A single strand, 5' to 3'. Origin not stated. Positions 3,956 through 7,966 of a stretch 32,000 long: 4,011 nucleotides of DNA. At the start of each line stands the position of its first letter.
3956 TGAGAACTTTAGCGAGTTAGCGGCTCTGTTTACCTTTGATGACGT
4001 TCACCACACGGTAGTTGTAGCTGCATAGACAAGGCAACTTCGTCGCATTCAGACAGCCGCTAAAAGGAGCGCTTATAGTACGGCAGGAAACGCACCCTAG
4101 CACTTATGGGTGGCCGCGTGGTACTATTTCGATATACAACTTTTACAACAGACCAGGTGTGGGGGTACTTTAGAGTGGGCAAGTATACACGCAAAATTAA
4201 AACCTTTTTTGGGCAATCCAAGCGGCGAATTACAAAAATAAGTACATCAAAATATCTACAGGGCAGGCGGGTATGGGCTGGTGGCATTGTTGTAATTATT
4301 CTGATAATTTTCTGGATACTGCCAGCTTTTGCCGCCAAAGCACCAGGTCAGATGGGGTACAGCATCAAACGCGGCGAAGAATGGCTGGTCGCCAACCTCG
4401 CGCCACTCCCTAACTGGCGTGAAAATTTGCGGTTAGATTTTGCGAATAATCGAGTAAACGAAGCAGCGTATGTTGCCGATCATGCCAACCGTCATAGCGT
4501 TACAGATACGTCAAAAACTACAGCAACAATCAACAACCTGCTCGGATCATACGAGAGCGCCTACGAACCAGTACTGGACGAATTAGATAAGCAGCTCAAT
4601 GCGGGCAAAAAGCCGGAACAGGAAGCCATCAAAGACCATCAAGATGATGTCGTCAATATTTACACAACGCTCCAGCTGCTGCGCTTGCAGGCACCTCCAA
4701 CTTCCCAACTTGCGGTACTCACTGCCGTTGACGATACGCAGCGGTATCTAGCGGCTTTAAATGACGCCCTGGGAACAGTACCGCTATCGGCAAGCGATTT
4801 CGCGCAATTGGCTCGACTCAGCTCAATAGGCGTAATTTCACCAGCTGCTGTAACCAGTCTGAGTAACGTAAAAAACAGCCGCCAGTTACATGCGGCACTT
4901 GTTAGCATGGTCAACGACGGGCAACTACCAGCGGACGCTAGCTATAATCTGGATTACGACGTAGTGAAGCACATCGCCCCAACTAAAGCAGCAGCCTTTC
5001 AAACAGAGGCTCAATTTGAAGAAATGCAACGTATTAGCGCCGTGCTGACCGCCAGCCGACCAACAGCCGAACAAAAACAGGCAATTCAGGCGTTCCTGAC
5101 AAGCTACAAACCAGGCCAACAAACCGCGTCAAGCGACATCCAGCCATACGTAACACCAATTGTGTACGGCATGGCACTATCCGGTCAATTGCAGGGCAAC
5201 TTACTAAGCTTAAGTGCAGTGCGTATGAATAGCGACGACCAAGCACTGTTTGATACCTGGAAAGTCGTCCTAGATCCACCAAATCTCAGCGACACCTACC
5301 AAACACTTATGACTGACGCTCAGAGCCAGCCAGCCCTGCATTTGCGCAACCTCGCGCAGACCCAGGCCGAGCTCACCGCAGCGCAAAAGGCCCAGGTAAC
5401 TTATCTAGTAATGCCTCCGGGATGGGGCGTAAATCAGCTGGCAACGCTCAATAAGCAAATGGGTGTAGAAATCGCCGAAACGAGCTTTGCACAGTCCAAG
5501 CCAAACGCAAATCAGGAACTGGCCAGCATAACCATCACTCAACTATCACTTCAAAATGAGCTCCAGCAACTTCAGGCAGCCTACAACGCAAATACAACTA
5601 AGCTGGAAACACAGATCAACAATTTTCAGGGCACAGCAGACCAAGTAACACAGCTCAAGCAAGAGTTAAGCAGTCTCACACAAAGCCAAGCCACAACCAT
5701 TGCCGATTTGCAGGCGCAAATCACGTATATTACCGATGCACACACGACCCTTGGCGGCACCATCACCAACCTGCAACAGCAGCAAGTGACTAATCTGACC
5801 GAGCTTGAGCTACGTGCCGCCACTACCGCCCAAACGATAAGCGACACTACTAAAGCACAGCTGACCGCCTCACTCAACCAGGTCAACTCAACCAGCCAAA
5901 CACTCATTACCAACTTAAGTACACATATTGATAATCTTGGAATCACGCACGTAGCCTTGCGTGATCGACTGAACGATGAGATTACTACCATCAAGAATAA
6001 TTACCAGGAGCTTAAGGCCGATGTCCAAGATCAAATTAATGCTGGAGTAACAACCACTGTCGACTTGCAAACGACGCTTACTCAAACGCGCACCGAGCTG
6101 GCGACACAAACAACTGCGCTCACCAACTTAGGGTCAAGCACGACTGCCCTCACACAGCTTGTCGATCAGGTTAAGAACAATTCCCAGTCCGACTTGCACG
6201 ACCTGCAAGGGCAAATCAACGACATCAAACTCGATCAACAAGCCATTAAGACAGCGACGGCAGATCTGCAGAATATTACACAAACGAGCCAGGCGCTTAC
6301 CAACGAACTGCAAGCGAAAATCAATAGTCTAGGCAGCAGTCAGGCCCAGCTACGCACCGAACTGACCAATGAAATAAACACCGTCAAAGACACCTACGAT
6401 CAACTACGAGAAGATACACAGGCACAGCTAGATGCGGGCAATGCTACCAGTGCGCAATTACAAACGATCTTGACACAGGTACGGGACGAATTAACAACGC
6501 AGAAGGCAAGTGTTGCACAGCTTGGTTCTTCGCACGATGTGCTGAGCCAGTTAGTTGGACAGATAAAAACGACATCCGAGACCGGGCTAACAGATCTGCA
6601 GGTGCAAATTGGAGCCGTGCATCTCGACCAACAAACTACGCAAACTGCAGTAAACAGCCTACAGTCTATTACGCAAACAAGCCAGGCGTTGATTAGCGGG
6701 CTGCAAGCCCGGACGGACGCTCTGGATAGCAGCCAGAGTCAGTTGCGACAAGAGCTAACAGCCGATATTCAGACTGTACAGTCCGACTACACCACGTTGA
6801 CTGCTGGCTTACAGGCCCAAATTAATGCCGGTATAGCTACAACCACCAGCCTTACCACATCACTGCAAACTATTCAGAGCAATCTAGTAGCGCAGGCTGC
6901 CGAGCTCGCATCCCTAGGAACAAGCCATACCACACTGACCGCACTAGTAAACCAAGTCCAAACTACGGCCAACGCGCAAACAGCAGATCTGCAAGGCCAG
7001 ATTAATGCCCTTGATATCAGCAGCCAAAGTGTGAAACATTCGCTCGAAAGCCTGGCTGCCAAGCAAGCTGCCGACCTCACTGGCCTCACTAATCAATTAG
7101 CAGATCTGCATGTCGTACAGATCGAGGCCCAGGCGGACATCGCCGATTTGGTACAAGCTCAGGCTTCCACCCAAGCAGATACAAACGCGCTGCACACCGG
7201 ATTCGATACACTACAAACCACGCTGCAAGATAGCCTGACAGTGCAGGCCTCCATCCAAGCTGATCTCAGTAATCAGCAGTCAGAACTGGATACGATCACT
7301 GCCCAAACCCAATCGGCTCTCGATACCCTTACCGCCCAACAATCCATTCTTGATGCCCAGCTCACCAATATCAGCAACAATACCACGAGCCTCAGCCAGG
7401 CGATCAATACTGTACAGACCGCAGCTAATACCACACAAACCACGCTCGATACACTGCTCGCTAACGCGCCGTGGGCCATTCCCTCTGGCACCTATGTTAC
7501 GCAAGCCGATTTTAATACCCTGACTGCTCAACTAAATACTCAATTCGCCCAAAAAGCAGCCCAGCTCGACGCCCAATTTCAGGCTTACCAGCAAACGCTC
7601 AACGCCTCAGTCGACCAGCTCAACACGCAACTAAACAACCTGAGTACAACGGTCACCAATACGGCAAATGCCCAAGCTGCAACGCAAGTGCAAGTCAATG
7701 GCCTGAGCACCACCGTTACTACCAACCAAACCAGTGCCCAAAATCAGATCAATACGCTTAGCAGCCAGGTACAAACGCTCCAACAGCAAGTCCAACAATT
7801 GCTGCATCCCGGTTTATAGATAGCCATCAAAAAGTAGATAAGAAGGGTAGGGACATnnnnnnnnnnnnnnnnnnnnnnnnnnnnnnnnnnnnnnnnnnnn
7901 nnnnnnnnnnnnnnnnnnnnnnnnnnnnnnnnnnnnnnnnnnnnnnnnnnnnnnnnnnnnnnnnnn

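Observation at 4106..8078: Giant signal-bearing Q/T-rich fibre-like protein with exact 131-aa tandem repeats, paired with a small 2-TM protein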

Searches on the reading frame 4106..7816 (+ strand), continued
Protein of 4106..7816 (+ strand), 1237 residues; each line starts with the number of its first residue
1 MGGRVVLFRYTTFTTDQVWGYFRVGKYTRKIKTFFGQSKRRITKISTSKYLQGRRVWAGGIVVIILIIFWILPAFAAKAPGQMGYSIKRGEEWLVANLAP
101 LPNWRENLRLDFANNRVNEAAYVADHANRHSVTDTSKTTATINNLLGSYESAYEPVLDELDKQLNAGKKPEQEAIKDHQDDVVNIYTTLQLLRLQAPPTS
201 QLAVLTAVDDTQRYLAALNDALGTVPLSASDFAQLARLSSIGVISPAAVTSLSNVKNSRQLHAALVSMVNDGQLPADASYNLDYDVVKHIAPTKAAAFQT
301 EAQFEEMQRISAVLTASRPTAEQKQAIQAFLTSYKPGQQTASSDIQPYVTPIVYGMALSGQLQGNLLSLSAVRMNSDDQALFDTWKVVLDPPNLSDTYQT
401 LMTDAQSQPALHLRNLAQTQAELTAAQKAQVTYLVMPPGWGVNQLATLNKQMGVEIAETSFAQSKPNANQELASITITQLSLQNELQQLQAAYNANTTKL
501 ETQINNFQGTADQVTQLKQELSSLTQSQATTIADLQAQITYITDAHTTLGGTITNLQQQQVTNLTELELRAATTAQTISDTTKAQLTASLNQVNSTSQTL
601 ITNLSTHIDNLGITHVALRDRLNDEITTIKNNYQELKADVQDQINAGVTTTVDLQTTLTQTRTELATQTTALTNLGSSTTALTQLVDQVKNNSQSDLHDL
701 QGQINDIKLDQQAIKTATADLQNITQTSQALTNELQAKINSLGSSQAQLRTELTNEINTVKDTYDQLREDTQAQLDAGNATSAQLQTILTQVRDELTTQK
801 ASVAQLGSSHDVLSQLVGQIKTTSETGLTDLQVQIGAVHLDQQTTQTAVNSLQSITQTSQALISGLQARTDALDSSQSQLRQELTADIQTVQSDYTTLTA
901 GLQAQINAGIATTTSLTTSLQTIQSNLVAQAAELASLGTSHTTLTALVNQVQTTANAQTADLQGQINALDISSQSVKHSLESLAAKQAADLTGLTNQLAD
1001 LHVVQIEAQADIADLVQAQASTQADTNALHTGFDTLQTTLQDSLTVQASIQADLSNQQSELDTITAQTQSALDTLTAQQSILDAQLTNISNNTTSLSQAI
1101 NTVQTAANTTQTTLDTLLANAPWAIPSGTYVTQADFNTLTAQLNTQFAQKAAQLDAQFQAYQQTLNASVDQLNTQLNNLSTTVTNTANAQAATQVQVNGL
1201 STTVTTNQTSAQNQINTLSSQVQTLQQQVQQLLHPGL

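Call 73: find_encoding_contigs(protein=P0037, flank=4000, max_places=1)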
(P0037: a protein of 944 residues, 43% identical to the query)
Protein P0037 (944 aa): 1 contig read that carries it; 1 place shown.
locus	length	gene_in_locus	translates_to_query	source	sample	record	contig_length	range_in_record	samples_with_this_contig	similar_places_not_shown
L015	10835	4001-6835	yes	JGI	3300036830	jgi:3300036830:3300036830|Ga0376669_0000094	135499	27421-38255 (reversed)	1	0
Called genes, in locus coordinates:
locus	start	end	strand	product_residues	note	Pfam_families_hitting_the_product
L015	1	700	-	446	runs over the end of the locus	PF01817:CM_2, PF00579:tRNA-synt_1b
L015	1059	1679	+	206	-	PF01467:CTP_transf_like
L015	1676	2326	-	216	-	-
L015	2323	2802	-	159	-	-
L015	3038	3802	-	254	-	PF18761:Heliorhodopsin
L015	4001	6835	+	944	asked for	-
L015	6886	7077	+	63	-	PF04070:DUF378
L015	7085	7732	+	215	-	PF04087:DUF389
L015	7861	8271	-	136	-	-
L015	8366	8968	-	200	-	-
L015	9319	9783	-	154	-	PF01668:SmpB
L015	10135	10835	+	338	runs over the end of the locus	PF00142:Fer4_NifH (faint), PF01656:CbiA, PF02374:ArsA_ATPase, PF09140:MipZ (weak), PF10609:ParA (weak), PF13614:AAA_31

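Call 82: search_protein_families(library=phrogs, proteins=[window:4175-7816:+], max_evalue=0.01)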
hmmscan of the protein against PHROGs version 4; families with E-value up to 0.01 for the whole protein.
window:4175-7816:+ (1214 aa): 0 families

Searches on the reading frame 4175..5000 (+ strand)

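Call 62: search_protein_families(library=pfam, proteins=[window:4175-5000:+], max_evalue=10)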
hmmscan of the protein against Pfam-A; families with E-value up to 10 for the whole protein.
window:4175-5000:+ (275 aa): 1 family
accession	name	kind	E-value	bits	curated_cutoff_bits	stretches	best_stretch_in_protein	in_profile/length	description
PF18915.5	DUF5667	-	0.0024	18.7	27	1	57-158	4-95/99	Domain of unknown function (DUF5667)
